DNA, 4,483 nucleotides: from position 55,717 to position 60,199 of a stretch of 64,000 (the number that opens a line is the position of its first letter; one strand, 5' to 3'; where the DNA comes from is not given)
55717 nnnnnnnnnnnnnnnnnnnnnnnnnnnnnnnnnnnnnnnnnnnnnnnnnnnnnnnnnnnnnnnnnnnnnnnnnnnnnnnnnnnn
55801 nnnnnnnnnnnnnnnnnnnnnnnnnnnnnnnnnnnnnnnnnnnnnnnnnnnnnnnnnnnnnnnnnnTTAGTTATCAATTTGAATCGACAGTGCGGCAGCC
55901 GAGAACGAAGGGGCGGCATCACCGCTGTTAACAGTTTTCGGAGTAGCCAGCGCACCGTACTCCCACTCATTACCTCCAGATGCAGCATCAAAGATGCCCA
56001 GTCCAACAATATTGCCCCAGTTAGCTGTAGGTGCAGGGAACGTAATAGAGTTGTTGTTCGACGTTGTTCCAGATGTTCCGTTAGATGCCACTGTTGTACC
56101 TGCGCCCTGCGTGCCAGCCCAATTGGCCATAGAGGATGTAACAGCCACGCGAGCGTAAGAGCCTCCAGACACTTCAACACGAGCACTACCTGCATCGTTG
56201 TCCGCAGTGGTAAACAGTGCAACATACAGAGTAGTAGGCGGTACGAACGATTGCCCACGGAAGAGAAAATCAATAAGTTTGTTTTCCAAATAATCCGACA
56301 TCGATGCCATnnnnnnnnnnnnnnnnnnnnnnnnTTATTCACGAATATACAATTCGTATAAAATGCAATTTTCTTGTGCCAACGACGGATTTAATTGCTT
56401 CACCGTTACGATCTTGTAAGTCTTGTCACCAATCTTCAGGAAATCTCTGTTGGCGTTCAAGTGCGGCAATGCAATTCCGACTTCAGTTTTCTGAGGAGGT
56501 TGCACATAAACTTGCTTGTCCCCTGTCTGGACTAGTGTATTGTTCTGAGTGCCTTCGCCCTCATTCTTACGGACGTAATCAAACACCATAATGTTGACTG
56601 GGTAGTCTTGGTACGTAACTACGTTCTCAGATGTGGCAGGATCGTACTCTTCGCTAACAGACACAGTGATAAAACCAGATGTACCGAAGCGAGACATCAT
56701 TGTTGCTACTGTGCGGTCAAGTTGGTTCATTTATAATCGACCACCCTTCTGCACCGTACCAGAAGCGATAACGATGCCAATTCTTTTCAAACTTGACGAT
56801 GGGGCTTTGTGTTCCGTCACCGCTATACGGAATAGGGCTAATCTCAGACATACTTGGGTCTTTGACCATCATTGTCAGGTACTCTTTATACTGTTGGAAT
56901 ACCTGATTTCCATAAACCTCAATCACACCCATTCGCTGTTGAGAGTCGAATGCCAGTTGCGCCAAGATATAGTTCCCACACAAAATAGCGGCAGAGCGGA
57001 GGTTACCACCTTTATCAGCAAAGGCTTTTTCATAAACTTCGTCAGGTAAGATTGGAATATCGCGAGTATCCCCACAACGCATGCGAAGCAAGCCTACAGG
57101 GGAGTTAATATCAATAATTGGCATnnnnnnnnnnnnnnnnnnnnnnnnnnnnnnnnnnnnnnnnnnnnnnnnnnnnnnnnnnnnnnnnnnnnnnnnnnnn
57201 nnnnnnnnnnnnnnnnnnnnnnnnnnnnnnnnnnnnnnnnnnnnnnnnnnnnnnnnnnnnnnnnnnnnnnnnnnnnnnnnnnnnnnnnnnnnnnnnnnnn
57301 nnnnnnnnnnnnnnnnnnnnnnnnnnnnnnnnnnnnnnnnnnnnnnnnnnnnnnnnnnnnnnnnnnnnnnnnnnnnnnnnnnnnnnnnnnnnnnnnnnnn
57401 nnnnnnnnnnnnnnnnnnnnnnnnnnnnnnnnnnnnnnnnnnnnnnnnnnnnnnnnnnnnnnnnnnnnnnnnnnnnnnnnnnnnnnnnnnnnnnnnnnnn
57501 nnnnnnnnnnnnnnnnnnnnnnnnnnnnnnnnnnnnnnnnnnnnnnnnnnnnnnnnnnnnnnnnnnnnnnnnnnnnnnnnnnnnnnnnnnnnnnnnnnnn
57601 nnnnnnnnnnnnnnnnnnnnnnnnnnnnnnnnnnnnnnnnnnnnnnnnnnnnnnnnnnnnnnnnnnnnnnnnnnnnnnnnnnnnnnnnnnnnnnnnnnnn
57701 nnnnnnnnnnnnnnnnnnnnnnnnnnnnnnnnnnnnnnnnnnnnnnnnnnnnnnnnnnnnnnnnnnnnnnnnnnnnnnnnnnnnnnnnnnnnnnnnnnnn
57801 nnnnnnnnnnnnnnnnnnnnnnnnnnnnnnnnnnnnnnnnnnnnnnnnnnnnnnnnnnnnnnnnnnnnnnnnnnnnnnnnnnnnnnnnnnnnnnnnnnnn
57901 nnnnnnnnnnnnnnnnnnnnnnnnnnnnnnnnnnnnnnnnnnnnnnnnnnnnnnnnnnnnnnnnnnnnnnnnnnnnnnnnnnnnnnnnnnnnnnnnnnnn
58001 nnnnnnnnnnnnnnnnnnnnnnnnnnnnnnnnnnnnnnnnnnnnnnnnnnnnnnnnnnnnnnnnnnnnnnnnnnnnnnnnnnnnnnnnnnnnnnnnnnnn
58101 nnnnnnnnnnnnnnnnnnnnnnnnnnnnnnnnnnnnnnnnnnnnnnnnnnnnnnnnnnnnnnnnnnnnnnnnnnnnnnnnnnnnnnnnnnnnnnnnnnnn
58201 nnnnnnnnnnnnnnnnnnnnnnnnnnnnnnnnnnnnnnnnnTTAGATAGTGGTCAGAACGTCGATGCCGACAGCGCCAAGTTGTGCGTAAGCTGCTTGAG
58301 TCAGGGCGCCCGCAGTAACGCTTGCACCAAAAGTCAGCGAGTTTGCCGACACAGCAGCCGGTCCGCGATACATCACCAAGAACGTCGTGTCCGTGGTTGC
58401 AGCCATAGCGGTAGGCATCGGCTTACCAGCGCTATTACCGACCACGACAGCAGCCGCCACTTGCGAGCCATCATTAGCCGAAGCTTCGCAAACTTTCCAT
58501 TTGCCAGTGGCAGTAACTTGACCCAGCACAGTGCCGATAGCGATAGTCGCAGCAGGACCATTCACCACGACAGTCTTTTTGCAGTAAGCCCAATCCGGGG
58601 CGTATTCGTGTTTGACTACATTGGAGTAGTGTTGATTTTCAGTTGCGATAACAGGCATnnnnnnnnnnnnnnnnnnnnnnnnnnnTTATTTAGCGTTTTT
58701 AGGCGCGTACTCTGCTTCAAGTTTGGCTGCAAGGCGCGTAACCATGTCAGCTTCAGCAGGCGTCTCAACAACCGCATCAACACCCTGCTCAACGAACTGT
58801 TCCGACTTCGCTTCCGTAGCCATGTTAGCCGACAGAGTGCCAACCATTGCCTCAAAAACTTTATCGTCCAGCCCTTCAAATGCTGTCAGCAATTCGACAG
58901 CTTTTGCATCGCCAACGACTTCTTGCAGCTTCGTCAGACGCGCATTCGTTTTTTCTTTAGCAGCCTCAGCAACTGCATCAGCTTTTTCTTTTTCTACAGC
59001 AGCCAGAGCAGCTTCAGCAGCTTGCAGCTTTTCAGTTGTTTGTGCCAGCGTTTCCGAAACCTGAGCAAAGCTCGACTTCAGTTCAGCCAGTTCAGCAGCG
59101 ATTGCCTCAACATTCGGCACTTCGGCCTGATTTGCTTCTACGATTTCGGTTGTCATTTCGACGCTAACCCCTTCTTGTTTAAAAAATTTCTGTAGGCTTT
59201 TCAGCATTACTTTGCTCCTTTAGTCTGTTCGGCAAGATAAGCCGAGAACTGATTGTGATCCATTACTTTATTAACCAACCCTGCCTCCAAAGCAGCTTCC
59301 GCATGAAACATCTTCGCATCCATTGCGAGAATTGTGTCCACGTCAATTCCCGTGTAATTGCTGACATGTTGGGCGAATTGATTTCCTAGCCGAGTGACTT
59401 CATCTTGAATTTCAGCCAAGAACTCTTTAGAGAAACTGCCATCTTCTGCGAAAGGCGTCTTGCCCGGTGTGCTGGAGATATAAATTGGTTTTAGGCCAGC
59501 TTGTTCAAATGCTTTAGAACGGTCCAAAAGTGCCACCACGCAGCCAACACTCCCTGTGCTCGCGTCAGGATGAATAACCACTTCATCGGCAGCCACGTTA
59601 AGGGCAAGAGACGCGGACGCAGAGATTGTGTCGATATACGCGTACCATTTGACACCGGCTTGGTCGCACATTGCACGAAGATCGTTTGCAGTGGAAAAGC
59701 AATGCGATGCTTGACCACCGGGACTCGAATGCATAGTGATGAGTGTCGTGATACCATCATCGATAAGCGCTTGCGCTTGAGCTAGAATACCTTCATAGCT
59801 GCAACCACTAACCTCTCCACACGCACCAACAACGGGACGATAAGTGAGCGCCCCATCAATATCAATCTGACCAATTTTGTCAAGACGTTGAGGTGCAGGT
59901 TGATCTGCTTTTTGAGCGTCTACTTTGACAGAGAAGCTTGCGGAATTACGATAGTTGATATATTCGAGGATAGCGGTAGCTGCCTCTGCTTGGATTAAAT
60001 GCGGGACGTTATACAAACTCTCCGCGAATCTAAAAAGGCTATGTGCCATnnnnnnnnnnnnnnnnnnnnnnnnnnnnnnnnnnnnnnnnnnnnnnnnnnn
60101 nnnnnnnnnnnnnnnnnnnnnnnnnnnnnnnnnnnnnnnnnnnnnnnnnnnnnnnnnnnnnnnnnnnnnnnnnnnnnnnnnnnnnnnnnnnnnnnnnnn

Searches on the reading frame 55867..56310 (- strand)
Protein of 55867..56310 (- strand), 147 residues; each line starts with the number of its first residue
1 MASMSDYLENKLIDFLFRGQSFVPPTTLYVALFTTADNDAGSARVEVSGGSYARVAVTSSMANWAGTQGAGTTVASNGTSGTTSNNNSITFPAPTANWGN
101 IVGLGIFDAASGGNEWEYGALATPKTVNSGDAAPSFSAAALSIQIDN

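Call 6: search_protein_families(library=phrogs, proteins=[window:55867-56310:-], max_evalue=0.001)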
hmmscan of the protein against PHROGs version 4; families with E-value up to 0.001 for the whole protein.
window:55867-56310:- (147 aa): 1 family
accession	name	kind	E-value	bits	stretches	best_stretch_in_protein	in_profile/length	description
phrog_240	-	head and packaging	2.6e-27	97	1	1-143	60-186/200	head protein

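Call 15: search_protein_families(library=pfam, proteins=[window:55867-56310:-], max_evalue=0.01)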
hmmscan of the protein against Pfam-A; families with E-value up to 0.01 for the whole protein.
window:55867-56310:- (147 aa): 1 family
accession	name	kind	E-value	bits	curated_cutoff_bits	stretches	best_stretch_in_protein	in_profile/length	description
PF23140.1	Gp80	-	6e-42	143.4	27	1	3-144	1-128/128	Podophage GP4 fiber I protein gp80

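Call 19: search_solved_structures(query=window:55867-56310:-, max_evalue=1, show_alignments=2)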
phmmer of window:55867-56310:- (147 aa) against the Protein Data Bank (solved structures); distinct sequences matched with E-value up to 1: 2.
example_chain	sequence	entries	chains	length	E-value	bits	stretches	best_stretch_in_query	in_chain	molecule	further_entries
8jou_a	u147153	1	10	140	9.1e-11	45.6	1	1-141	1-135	Virion-associated phage protein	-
6mri_A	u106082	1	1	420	0.45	14.1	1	51-106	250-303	Cysteine desulfurase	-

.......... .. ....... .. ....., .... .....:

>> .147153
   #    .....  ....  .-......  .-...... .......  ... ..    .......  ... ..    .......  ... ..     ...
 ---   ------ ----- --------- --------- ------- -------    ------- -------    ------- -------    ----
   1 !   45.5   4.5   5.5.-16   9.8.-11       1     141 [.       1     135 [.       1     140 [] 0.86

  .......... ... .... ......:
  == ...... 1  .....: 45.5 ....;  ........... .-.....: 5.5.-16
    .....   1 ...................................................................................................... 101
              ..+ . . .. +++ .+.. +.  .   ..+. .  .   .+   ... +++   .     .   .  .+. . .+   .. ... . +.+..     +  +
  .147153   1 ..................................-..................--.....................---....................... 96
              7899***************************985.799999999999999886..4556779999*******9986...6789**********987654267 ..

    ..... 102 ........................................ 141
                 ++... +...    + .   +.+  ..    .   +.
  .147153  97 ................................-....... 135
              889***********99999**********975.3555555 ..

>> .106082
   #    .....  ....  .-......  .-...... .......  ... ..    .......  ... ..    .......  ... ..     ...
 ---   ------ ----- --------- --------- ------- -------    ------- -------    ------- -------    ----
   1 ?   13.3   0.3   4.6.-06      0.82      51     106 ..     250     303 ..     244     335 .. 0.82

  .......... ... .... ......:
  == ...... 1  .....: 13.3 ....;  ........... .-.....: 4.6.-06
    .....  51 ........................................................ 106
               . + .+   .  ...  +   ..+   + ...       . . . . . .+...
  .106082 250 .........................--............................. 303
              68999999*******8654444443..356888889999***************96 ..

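Call 25: search_dna_similar(query=window:55867-56310:-, collection=phages, mode=protein, max_rows=60, max_evalue=0.001)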
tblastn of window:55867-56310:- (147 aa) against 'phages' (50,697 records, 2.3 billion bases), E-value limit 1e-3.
Records with a match: 63; places in all: 64; records where one place covers at least 80% of the query: 57.
Best place of each record, by identity: <60% 63.
By first word of the organism name: Stenotrophomonas 16; Caudoviricetes 7; Burkholderia 6; Mycobacterium 6; Caulobacter 4; Methylophilales 3; Xanthomonas 2; Roseobacter 2; Acidovorax 2; Phage 2; and 11 more.
By host as written in the record: - 12; Stenotrophomonas maltophilia 12; Mycobacterium smegmatis mc2 155 5; Caulobacter vibrioides CB15 4; Burkholderia cenocepacia 4; Stenotrophomonas sp. 2; Stenotrophomonas maltophilia AP143 2; Methylophilales bacterium FZCC0133 2; and 17 more.
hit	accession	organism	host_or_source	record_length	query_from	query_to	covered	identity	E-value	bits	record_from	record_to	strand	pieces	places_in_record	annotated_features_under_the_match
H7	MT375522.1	Methylophilales phage Venkman EXVC282S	Methylophilales bacterium H5P1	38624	1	131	89%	45.0%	4e-17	82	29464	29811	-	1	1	tail tube B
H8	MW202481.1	Caudoviricetes sp.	Manatee Spring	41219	1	131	89%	43.9%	2e-20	92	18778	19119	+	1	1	hypothetical protein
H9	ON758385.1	Xanthomonas phage BUDD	Xanthomonas sp.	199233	2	143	97%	38.9%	1e-20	92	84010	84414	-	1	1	hypothetical protein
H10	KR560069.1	Stenotrophomonas phage IME-SM1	Stenotrophomonas sp.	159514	2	144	97%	38.3%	2e-16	80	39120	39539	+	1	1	baseplate hub + tail lysozyme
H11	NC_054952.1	Stenotrophomonas phage IME-SM1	Stenotrophomonas sp.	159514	2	144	97%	38.3%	2e-16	80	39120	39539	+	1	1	baseplate hub subunit and tail lysozyme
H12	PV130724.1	Stenotrophomonas phage Yut3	Stenotrophomonas maltophilia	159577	2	144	97%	38.2%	1e-16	81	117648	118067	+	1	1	head protein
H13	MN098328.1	Stenotrophomonas phage Mendera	Stenotrophomonas maltophilia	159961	2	144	97%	38.2%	1e-16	81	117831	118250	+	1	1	hypothetical protein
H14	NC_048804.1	Stenotrophomonas phage Mendera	Stenotrophomonas maltophilia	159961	2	144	97%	38.2%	1e-16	81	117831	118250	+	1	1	head protein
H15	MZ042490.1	Stenotrophomonas phage BUCT608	Stenotrophomonas maltophilia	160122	2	144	97%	38.2%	1e-16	81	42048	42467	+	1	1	hypothetical protein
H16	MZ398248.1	Stenotrophomonas phage BUCT608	Stenotrophomonas maltophilia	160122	2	144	97%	38.2%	1e-16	81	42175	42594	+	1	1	hypothetical protein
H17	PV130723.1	Stenotrophomonas phage Yut2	Stenotrophomonas maltophilia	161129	2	144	97%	38.2%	1e-16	81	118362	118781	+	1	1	head protein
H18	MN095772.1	Stenotrophomonas phage Moby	Stenotrophomonas maltophilia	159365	2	144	97%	38.2%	1e-16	81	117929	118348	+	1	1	hypothetical protein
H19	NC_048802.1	Stenotrophomonas phage Moby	Stenotrophomonas maltophilia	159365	2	144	97%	38.2%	1e-16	81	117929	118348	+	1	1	head protein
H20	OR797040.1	Stenotrophomonas phage vB_SmaM_Bhz51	Stenotrophomonas maltophilia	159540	2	144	97%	38.2%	1e-16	81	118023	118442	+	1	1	head protein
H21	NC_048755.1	Stenotrophomonas phage YB07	Stenotrophomonas maltophilia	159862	2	144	97%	38.2%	1e-16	81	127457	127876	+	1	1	head protein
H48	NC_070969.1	Pseudomonas phage Itty13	Pseudomonas aeruginosa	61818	1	131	89%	35.0%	8e-9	58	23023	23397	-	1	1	head protein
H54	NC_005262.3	Burkholderia phage Bcep22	-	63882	1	145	99%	29.5%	1e-5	49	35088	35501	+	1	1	head protein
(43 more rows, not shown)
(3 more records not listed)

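Call 26: get_annotated_region(hit=H54, flank=9000)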
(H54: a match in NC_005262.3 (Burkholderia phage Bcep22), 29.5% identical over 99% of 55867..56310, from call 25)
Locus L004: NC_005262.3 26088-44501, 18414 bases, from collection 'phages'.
description: Burkholderia cepacia phage Bcep22, complete genome.
organism: Burkholderia phage Bcep22 (NCBI taxid 2883944)
taxonomy: Viruses; Duplodnaviria; Heunggongvirae; Uroviricota; Caudoviricetes; Lessievirus; Lessievirus bcep22
host: -; source: -; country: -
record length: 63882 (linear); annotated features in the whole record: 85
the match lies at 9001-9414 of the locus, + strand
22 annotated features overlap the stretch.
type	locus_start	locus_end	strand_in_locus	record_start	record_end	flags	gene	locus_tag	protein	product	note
CDS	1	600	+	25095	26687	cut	-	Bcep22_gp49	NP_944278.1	terminase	originally annotated as gp48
CDS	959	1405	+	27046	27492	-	-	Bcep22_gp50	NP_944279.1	DNA methyltransferase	originally annotated as gp49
CDS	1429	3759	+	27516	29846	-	-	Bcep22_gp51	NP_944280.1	portal protein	originally annotated as gp50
CDS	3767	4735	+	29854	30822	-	-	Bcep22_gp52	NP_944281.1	hypothetical protein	originally annotated as gp51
CDS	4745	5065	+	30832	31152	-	-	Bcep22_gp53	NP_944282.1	hypothetical protein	originally annotated as gp52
CDS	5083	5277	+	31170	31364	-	-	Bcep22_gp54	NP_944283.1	CsrA-like regulator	originally annotated as gp53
CDS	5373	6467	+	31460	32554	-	-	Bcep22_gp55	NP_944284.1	major head protein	originally annotated as gp54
CDS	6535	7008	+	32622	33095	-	-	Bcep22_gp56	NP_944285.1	virion structural protein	originally annotated as gp55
regulatory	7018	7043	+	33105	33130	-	-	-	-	terminator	-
CDS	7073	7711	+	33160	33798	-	-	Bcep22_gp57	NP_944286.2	hypothetical protein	originally annotated as gp56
CDS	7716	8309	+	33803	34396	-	-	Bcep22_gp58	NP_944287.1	structural protein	originally annotated as gp57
CDS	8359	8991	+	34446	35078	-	-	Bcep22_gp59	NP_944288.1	virion structural protein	originally annotated as gp58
CDS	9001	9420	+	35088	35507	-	-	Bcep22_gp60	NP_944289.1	head protein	originally annotated as gp59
CDS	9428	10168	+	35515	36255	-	-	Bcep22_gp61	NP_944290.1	virion structural protein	originally annotated as gp60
CDS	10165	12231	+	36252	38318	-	-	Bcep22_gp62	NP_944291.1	pectin lyase activity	originally annotated as gp61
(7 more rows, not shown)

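Call 89: get_annotated_region(hit=H48, flank=7000)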
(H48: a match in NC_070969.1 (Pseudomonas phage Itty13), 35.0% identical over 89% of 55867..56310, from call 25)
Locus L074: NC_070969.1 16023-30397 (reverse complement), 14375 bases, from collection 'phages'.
description: Pseudomonas phage Itty13, complete genome.
organism: Pseudomonas phage Itty13 (NCBI taxid 2805750)
taxonomy: Viruses; Duplodnaviria; Heunggongvirae; Uroviricota; Caudoviricetes; Ittyvirus; Ittyvirus itty13
host: Pseudomonas aeruginosa; source: sewage sample; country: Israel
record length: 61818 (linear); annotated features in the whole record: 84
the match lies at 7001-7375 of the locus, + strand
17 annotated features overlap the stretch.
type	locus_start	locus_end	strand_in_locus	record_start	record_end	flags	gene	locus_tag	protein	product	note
CDS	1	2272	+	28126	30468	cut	-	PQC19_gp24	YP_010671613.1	portal protein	-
CDS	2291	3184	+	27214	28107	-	-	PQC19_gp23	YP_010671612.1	hypothetical protein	-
CDS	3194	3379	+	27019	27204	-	-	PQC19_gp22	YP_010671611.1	CsrA-like regulator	-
CDS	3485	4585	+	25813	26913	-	-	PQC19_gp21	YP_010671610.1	hypothetical protein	-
CDS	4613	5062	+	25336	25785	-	-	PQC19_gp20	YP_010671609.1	virion structural protein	-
CDS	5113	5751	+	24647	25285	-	-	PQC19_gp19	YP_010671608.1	hypothetical protein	-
CDS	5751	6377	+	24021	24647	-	-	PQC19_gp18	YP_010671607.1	structural protein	-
CDS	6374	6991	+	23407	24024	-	-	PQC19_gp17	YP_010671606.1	virion structural protein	-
CDS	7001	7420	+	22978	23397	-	-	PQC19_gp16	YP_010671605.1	head protein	-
CDS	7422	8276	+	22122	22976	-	-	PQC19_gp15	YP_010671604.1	hypothetical protein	-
CDS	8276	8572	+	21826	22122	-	-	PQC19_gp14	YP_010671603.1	hypothetical protein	-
CDS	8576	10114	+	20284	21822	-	-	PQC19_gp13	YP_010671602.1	tail protein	-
CDS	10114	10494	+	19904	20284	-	-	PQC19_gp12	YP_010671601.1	tail fiber protein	-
CDS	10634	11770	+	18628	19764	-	-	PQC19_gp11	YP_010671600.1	baseplate wedge subunit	-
CDS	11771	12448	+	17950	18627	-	-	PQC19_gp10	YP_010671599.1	hypothetical protein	-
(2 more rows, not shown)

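Call 90: get_annotated_region(hit=H14, flank=7000)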
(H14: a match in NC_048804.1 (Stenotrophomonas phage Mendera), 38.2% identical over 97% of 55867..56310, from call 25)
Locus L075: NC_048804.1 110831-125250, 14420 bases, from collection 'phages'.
description: Stenotrophomonas phage Mendera, complete genome.
organism: Stenotrophomonas phage Mendera (NCBI taxid 2650877)
taxonomy: Viruses; Duplodnaviria; Heunggongvirae; Uroviricota; Caudoviricetes; Menderavirus; Menderavirus mendera
host: Stenotrophomonas maltophilia; source: wastewater treatment plan; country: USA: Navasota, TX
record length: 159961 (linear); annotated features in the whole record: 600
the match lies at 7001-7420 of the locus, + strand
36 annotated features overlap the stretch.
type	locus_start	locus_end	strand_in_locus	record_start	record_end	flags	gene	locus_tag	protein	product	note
CDS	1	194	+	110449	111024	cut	-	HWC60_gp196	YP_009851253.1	hypothetical protein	-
regulatory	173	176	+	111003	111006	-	-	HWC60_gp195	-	ribosome_binding_site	-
CDS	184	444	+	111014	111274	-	-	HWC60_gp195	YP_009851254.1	hypothetical protein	-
CDS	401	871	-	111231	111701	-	-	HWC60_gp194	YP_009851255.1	NAD synthetase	similar to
regulatory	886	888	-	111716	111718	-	-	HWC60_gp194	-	ribosome_binding_site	-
regulatory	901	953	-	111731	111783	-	-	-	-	terminator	-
CDS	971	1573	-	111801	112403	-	-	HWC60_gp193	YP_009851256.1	tail tube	similar to Bacteriophage T4, Gp19, tail tube family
CDS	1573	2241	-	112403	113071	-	-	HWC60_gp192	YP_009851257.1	DNA end protector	similar to gp2 conserved domain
regulatory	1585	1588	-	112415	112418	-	-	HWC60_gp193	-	ribosome_binding_site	-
CDS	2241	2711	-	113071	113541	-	-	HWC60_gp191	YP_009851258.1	head closure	similar to gp4 conserved domain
regulatory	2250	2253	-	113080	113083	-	-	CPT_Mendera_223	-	ribosome_binding_site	-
regulatory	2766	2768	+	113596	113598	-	-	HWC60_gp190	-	ribosome_binding_site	-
CDS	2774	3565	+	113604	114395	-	-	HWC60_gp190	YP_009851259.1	baseplate tail tube cap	-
regulatory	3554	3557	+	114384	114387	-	-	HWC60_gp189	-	ribosome_binding_site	-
CDS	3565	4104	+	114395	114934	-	-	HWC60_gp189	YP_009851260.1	baseplate wedge protein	similar to Baseplate wedge protein gp53, bacteriophage T4 family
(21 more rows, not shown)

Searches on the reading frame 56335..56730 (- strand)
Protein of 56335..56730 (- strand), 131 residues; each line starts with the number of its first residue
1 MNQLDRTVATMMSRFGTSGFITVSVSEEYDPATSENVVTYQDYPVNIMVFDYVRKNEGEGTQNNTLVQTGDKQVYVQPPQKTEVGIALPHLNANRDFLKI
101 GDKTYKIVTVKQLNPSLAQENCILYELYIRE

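Call 6: search_protein_families(library=phrogs, proteins=[window:56335-56730:-], max_evalue=0.001)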
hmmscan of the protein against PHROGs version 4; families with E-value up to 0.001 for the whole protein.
window:56335-56730:- (131 aa): 1 family
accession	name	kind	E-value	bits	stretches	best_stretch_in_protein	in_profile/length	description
phrog_161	-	connector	5.6e-11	43.8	1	4-117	7-108/120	head closure Hc1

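Call 15: search_protein_families(library=pfam, proteins=[window:56335-56730:-], max_evalue=0.01)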
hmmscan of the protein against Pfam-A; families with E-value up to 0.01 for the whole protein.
window:56335-56730:- (131 aa): 0 families

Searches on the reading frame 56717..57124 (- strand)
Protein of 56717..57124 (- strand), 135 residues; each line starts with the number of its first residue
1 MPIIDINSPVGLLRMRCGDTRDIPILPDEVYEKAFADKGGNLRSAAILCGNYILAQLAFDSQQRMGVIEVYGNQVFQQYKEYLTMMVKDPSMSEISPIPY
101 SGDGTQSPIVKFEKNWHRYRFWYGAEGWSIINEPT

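Call 6: search_protein_families(library=phrogs, proteins=[window:56717-57124:-], max_evalue=0.001)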
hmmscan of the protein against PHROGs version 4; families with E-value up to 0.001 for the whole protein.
window:56717-57124:- (135 aa): 1 family
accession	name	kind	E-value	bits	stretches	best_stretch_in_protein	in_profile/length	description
phrog_1732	-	unknown function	9.3e-21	75.9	1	7-118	9-122/152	-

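Call 15: search_protein_families(library=pfam, proteins=[window:56717-57124:-], max_evalue=0.01)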
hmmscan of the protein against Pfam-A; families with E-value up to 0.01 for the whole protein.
window:56717-57124:- (135 aa): 0 families

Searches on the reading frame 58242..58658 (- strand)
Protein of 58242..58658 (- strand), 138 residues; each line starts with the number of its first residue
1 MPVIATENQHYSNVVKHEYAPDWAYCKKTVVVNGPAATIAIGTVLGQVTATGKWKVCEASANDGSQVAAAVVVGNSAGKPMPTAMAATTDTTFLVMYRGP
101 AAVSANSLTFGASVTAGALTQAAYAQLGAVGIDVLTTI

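Call 16: search_protein_families(library=pfam, proteins=[window:58242-58658:-], max_evalue=0.01)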
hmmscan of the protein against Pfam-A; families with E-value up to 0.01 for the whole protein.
window:58242-58658:- (138 aa): 1 family
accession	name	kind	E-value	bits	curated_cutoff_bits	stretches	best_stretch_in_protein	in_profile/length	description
PF02924.19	HDPD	-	1.9e-19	70.4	29.1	1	6-132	3-116/116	Bacteriophage lambda head decoration protein D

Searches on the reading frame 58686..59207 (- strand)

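Call 16: search_protein_families(library=pfam, proteins=[window:58686-59207:-], max_evalue=0.01)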
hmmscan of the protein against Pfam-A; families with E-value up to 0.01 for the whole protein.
window:58686-59207:- (173 aa): 1 family
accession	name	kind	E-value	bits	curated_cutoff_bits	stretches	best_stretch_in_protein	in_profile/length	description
PF18394.6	TBK1_CCD1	-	0.00031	20.8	25.9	1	22-97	88-163/256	TANK-binding kinase 1 coiled-coil domain 1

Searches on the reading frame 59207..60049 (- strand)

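Call 16: search_protein_families(library=pfam, proteins=[window:59207-60049:-], max_evalue=0.01)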
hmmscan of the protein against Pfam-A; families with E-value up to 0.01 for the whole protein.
window:59207-60049:- (280 aa): 3 families
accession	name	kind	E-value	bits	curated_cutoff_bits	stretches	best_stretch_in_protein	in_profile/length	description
PF01343.23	Peptidase_S49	-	2.7e-17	63.6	24.9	1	130-275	4-150/154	Peptidase family S49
PF01979.26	Amidohydro_1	-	0.0023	17.7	25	0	82-266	32-198/345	Amidohydrolase family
PF25145.1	NfeD1b_N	-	0.0036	17.3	40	1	104-169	35-96/189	NfeD1b, N-terminal domain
